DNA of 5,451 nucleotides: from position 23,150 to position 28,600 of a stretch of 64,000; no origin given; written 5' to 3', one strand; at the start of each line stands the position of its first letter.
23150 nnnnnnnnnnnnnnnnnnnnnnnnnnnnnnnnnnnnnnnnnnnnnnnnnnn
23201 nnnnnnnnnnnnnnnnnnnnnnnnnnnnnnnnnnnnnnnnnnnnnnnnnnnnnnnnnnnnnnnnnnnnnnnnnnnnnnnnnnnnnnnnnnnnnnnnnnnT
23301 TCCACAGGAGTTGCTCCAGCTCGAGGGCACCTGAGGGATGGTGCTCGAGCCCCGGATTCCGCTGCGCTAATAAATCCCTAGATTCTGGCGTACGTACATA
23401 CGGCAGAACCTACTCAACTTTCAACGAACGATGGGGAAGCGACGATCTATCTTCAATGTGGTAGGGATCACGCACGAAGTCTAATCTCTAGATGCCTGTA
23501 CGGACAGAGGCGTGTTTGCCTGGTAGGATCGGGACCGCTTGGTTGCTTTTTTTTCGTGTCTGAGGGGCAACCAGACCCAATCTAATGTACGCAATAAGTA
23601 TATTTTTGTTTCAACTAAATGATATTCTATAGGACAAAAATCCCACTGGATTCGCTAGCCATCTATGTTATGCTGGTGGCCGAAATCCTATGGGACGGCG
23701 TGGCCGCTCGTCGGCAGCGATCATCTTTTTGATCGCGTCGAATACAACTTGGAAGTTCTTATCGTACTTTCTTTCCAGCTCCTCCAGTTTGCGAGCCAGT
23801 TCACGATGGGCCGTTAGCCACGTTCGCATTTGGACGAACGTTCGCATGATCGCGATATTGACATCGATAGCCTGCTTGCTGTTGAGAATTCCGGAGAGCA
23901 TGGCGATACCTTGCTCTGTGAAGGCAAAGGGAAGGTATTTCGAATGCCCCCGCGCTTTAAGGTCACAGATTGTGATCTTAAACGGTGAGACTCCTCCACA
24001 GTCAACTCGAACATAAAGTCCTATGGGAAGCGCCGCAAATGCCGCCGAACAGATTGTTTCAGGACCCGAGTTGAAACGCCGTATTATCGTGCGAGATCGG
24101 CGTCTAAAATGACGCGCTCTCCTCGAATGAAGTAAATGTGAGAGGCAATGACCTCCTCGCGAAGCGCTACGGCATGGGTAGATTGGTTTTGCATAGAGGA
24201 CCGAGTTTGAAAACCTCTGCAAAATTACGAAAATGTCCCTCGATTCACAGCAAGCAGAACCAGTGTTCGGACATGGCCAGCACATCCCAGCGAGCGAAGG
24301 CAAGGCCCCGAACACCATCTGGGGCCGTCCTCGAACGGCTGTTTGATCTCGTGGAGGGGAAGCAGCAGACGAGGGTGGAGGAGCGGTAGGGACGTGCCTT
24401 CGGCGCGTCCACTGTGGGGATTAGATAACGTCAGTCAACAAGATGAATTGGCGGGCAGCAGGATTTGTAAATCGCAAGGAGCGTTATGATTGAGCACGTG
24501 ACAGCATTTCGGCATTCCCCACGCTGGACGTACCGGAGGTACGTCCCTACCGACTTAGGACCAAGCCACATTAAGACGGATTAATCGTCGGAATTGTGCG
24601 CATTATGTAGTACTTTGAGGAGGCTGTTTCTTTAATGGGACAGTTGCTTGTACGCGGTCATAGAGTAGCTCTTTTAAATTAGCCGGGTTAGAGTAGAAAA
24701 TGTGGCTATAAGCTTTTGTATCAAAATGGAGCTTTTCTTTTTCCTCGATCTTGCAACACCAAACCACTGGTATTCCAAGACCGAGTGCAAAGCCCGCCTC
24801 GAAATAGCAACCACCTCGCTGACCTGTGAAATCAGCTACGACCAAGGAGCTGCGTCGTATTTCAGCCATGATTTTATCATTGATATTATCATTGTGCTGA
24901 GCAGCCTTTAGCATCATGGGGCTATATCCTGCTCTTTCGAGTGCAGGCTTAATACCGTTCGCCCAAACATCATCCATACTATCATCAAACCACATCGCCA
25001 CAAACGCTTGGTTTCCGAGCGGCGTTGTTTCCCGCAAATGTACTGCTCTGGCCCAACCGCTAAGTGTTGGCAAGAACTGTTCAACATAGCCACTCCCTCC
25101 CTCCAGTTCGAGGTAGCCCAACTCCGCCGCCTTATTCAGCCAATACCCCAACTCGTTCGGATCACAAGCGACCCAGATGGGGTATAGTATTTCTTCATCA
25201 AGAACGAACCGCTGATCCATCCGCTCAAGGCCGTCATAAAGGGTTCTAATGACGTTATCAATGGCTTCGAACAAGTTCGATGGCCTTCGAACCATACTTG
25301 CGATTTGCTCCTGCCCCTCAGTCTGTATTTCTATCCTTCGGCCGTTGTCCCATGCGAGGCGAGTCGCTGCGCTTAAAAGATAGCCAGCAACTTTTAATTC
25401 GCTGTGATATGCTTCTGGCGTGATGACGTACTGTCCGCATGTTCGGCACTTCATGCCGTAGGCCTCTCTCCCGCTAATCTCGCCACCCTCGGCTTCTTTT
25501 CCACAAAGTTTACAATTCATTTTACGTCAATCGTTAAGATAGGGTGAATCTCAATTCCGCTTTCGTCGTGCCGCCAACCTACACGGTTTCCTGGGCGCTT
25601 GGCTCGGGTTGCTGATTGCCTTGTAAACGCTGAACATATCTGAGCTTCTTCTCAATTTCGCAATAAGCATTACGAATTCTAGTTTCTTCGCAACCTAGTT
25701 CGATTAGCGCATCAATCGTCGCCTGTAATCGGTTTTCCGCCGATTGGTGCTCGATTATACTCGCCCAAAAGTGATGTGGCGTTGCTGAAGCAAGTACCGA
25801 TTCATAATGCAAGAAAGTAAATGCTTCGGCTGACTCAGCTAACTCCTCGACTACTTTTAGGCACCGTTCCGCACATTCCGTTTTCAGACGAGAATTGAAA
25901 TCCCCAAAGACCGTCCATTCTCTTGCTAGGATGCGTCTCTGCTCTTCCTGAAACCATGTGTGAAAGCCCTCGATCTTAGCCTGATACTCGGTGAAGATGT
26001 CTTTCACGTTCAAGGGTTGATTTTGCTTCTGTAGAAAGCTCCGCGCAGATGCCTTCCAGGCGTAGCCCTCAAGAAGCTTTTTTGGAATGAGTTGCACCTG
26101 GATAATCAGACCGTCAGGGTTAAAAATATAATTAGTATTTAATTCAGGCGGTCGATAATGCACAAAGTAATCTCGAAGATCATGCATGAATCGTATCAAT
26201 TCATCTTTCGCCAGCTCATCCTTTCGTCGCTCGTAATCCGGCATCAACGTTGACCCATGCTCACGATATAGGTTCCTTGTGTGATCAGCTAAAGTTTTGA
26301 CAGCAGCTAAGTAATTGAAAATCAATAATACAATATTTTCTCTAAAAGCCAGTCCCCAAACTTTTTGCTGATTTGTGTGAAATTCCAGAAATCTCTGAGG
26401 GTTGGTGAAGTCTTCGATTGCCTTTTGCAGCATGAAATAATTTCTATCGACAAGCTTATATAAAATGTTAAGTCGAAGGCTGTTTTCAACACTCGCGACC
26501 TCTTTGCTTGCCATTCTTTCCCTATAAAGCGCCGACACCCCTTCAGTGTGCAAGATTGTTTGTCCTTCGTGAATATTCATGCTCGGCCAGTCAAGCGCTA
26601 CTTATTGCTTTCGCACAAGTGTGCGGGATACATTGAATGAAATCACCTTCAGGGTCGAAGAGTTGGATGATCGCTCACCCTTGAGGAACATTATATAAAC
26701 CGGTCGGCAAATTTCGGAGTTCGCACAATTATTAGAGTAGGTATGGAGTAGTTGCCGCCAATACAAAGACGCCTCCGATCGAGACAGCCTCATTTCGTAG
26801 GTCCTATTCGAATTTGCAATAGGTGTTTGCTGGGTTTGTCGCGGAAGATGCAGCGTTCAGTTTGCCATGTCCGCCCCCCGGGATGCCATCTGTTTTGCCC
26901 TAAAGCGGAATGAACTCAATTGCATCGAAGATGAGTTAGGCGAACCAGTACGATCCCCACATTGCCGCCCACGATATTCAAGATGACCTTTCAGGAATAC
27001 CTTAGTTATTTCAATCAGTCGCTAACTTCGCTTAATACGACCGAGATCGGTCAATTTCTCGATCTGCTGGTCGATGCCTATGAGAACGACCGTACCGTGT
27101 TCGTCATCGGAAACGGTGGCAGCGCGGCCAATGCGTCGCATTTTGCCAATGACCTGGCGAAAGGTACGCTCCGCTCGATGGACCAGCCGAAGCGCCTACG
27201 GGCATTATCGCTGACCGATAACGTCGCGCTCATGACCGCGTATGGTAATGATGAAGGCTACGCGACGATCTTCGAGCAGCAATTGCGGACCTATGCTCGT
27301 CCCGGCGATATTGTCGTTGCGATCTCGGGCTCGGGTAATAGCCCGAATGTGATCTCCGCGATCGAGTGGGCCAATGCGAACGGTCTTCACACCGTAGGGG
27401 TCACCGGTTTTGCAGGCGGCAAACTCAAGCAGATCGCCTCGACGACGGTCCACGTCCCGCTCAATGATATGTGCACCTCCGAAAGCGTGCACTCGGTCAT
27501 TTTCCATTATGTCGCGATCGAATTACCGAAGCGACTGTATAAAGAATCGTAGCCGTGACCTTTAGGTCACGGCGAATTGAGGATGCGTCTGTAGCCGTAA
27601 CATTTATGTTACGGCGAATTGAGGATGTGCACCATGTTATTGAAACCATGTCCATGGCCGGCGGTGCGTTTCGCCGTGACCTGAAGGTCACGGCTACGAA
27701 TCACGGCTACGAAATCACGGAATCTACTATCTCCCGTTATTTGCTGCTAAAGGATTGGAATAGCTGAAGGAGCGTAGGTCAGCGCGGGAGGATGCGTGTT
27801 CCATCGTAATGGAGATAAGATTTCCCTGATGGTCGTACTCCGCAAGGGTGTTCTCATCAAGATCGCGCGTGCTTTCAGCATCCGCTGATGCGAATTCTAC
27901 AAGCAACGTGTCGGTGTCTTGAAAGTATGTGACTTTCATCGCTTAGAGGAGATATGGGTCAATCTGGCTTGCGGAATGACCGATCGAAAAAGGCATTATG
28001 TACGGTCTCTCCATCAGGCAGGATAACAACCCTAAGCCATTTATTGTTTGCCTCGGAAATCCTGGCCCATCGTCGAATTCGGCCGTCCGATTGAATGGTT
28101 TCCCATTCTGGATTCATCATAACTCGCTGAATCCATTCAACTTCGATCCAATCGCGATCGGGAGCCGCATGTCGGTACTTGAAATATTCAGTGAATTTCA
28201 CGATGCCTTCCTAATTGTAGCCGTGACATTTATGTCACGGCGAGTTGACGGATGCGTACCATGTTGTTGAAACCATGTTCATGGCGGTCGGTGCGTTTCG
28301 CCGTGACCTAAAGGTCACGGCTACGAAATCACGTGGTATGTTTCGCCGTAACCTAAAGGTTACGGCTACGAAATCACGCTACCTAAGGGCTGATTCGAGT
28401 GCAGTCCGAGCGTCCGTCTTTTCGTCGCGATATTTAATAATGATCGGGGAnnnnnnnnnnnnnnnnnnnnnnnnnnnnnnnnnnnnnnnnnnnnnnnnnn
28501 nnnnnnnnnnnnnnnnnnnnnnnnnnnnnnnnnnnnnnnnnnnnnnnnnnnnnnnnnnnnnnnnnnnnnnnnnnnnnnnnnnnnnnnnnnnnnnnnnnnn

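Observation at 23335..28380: A roughly 5 kb accessory island sits among heptose-pathway genes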

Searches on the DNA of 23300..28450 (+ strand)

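Call 24: search_rna_families(source=window, start=23300, end=28450, threshold=evalue, max_evalue=5)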
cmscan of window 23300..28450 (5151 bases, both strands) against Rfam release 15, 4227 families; matches with E-value up to 5: 2.
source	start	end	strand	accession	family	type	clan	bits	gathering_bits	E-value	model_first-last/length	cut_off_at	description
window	23634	23679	+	RF02918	MDR-NUDIX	Cis-reg;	-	19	54.9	3.3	1-59/59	no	MDR-NUDIX RNA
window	26027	26077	-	RF02166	PVT1_3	Gene; lncRNA;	-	13.3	45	4.7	1-95/95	no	Pvt1 oncogene conserved region 3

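Call 77: search_dna_similar(query=window:23335-26960:+, collection=phages, mode=distant, max_rows=10)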
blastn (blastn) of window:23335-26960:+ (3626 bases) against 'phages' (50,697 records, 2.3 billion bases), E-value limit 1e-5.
No match.

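Call 78: search_dna_similar(query=window:23335-26960:+, collection=plasmids, mode=distant, max_rows=10)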
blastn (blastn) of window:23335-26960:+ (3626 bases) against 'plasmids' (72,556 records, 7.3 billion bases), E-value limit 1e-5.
No match.

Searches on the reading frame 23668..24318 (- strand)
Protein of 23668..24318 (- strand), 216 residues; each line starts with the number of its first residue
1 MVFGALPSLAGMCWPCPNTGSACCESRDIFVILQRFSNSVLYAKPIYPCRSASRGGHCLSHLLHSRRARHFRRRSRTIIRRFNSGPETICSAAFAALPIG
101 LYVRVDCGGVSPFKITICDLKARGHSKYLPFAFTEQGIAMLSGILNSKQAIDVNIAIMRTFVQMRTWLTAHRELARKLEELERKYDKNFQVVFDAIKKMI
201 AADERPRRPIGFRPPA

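Call 3: search_protein_families(library=pfam, proteins=[window:23668-24318:-], max_evalue=0.01)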
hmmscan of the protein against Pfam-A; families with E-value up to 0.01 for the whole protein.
window:23668-24318:- (216 aa): 1 family
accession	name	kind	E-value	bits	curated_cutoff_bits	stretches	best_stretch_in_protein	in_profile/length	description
PF10543.14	ORF6N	-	7.5e-05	23.4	27.8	1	116-143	62-85/86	ORF6N domain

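Call 7: search_protein_families(library=padloc, proteins=[window:23668-24318:-], max_evalue=0.01)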
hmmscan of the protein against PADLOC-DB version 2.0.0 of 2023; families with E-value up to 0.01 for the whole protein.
window:23668-24318:- (216 aa): 3 families
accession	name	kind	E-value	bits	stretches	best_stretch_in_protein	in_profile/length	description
PDLC04856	PDC-S05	-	4.9e-24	83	1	120-204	75-166/177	-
PDLC04869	PDC-S05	-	5e-23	79.8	1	117-199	77-163/306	-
PDLC04849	PDC-S05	-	1.3e-13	49.1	1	119-190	72-136/183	-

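Call 34: search_protein_families(library=ncbifam, proteins=[window:23668-24318:-], max_evalue=0.1)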
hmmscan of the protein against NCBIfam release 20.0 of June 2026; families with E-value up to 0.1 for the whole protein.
window:23668-24318:- (216 aa): 0 families

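Call 68: search_protein_families(library=phrogs, proteins=[window:23668-24318:-], max_evalue=0.01)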
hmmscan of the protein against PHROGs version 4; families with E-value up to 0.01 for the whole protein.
window:23668-24318:- (216 aa): 1 family
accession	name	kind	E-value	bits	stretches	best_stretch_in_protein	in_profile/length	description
phrog_4792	-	transcription regulation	1.2e-09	39.3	1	121-167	80-125/268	anti-repressor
